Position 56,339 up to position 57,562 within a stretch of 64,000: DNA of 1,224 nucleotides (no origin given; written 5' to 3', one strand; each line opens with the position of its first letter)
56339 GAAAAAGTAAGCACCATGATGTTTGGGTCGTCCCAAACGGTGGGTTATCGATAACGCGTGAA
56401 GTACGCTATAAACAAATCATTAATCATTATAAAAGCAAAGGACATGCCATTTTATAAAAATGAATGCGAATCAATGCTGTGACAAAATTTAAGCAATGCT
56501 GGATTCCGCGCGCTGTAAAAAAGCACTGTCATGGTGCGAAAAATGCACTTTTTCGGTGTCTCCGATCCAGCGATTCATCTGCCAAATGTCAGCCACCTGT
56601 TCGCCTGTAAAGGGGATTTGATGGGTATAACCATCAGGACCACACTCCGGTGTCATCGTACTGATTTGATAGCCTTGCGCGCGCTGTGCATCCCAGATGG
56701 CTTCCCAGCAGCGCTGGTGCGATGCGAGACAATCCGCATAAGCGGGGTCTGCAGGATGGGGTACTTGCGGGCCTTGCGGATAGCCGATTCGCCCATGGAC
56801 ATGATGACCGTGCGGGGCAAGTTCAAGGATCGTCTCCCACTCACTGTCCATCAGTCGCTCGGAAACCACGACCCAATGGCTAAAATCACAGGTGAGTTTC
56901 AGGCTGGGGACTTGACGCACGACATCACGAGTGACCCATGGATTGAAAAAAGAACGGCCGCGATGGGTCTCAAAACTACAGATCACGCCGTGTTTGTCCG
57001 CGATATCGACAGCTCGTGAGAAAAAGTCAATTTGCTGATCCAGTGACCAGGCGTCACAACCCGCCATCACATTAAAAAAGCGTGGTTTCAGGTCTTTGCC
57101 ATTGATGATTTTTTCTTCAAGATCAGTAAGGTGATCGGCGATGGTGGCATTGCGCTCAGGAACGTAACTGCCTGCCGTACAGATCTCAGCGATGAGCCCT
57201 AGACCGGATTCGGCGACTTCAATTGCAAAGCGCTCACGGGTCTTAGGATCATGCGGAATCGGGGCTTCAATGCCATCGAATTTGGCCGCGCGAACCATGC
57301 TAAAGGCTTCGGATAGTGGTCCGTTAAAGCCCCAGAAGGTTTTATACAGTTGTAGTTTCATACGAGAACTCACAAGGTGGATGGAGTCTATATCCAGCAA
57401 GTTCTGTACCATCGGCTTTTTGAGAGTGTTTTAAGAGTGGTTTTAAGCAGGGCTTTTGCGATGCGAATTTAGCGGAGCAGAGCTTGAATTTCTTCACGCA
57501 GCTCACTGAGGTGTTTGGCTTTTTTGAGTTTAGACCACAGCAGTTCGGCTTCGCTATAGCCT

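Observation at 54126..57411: Probable nitrogen-scavenging pathway for a guanidino compound: TIM-barrel enzyme, 2OG dioxygenase and binding protein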

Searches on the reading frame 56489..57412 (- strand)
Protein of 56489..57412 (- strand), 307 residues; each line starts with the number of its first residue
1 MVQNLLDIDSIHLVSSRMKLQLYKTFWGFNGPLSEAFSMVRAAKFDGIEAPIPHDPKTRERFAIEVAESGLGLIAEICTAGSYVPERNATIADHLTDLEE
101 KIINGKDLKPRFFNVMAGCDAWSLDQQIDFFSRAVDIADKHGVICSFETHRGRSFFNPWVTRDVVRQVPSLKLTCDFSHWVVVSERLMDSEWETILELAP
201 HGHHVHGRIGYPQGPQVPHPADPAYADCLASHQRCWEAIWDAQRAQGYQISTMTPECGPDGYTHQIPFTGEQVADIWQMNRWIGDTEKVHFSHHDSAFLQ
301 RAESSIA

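Call 5: search_protein_families(library=pfam, proteins=[window:56489-57412:-])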
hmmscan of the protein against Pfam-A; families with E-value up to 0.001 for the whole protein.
window:56489-57412:- (307 aa): 1 family
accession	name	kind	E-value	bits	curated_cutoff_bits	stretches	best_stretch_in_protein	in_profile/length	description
PF01261.30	AP_endonuc_2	-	7.9e-11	42.6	31.1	1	40-206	4-184/249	Xylose isomerase-like TIM barrel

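Call 6: search_protein_families(library=ncbifam, proteins=[window:56489-57412:-], max_evalue=0.01)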
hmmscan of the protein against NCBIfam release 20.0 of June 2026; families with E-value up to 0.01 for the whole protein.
window:56489-57412:- (307 aa): 0 families

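Call 44: find_homologous_proteins(query=window:56489-57361:-)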
Query window:56489-57361:- (290 aa): 2502 proteins with E <= 0.001 among 2850 candidates; the best 120 are listed.
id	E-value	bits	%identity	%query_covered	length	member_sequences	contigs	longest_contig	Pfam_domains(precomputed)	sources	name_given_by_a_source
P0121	1.6e-203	693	100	100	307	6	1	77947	PF01261.31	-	-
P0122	7.1e-166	569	82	97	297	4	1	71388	PF01261.31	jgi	jgi:hypothetical protein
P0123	1.4e-138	479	72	94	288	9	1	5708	PF01261.31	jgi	jgi:hypothetical protein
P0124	1.8e-134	466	70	96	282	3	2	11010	PF01261.31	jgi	jgi:sugar phosphate isomerase/epimerase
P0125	4.5e-134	465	69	95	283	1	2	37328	PF01261.31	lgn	-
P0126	3.2e-133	462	68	98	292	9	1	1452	PF01261.31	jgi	jgi:hypothetical protein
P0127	1.6e-132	459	68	100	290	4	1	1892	PF01261.31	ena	-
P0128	2.7e-132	459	67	99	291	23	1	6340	PF01261.31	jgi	jgi:sugar phosphate isomerase/epimerase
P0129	1.1e-130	454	67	99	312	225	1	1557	PF01261.31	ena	-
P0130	1.5e-129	450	66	98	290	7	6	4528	PF01261.31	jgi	jgi:hypothetical protein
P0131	1.9e-129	449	65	100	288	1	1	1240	PF01261.31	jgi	jgi:hypothetical protein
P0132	9.2e-129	447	67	94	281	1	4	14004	PF01261.31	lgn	-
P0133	1.2e-128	447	67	99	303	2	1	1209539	PF01261.31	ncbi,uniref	ncbi:sugar phosphate isomerase/epimerase family protein [Paraburkholderia sp. GAS199]|uniref:sugar p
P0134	1.3e-128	447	68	95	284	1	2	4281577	PF01261.31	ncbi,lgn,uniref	ncbi:Sugar phosphate isomerase/epimerase [Pararobbsia alpina]|uniref:sugar phosphate isomerase/epime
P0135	1.7e-128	446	67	95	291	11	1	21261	PF01261.31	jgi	jgi:hypothetical protein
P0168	1.6e-119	417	64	95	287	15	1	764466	PF01261.31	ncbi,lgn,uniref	ncbi:sugar phosphate isomerase/epimerase family protein [Halopseudomonas laoshanensis]|uniref:sugar 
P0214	5.3e-115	402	61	94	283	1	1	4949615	PF01261.31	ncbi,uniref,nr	ncbi:sugar phosphate isomerase/epimerase [Pseudomonas cavernae]|uniref:Sugar phosphate isomerase/epi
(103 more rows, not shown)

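Call 51: search_solved_structures(query=window:56489-57361:-, max_evalue=1)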
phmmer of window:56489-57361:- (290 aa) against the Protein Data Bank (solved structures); distinct sequences matched with E-value up to 1: 0.

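Call 103: find_encoding_contigs(protein=P0168, flank=8000, max_places=1)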
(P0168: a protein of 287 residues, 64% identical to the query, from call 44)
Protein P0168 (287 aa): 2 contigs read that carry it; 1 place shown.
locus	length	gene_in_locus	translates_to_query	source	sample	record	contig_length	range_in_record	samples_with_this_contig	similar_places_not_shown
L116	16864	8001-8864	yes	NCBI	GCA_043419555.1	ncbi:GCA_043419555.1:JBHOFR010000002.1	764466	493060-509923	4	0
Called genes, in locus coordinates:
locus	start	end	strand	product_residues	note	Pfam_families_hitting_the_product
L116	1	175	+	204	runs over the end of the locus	PF02397:Bac_transf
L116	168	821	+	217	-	PF17836:PglD_N (faint), PF25087:GMPPB_C (faint), PF25084:LbH_EIF2B (weak), PF00132:Hexapep (weak)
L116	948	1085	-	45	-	-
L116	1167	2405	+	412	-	PF01041:DegT_DnrJ_EryC1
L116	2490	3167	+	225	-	PF17836:PglD_N, PF00132:Hexapep, PF14602:Hexapep_2 (weak)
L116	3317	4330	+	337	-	PF00106:adh_short, PF01073:3Beta_HSD, PF01370:Epimerase, PF02719:Polysacc_synt_2, PF04321:RmlD_sub_bind, PF05368:NmrA, PF07993:NAD_binding_4 (weak), PF16363:GDP_Man_Dehyd, +2 more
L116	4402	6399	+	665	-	PF13727:CoA_binding_3 (faint), PF01073:3Beta_HSD (weak), PF01370:Epimerase, PF02719:Polysacc_synt_2, PF04321:RmlD_sub_bind, PF16363:GDP_Man_Dehyd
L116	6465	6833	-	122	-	-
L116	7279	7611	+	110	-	-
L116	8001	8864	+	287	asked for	PF01261:AP_endonuc_2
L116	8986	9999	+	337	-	PF00487:FA_desaturase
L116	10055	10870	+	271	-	PF00528:BPD_transp_1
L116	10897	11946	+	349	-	PF13379:NMT1_2, PF09084:NMT1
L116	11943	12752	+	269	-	PF00005:ABC_tran, PF13304:AAA_21 (faint)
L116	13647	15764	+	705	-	PF07715:Plug, PF00593:TonB_dep_Rec_b-barrel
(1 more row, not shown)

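Call 104: find_encoding_contigs(protein=P0214, flank=8000, max_places=1)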
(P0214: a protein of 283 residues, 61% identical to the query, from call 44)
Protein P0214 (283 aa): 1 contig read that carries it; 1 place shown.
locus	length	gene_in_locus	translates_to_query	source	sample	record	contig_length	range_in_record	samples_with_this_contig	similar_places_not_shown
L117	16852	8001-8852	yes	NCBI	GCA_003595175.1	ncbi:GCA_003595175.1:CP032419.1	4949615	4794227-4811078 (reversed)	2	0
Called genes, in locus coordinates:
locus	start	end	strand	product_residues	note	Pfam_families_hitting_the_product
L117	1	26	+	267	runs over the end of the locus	PF00528:BPD_transp_1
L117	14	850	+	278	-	PF00005:ABC_tran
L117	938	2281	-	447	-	PF01595:CNNM, PF00571:CBS, PF03471:CorC_HlyC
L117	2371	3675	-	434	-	PF11808:PhoR, PF00989:PAS, PF13188:PAS_8 (faint), PF00512:HisKA, PF13581:HATPase_c_2 (weak), PF02518:HATPase_c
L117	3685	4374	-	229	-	PF00072:Response_reg, PF00486:Trans_reg_C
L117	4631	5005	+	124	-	PF03640:Lipoprotein_15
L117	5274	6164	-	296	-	PF01040:UbiA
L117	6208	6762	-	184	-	PF04345:Chor_lyase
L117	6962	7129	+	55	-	PF00301:Rubredoxin, PF21349:RUBY_RBDX (faint)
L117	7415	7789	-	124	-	-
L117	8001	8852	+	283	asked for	PF01261:AP_endonuc_2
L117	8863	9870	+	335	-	PF00487:FA_desaturase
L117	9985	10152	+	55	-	PF00301:Rubredoxin, PF21349:RUBY_RBDX (faint)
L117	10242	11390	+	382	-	PF01266:DAO (faint), PF07992:Pyr_redox_2, PF00070:Pyr_redox, PF18113:Rbx_binding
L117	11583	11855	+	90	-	PF00216:Bac_DNA_binding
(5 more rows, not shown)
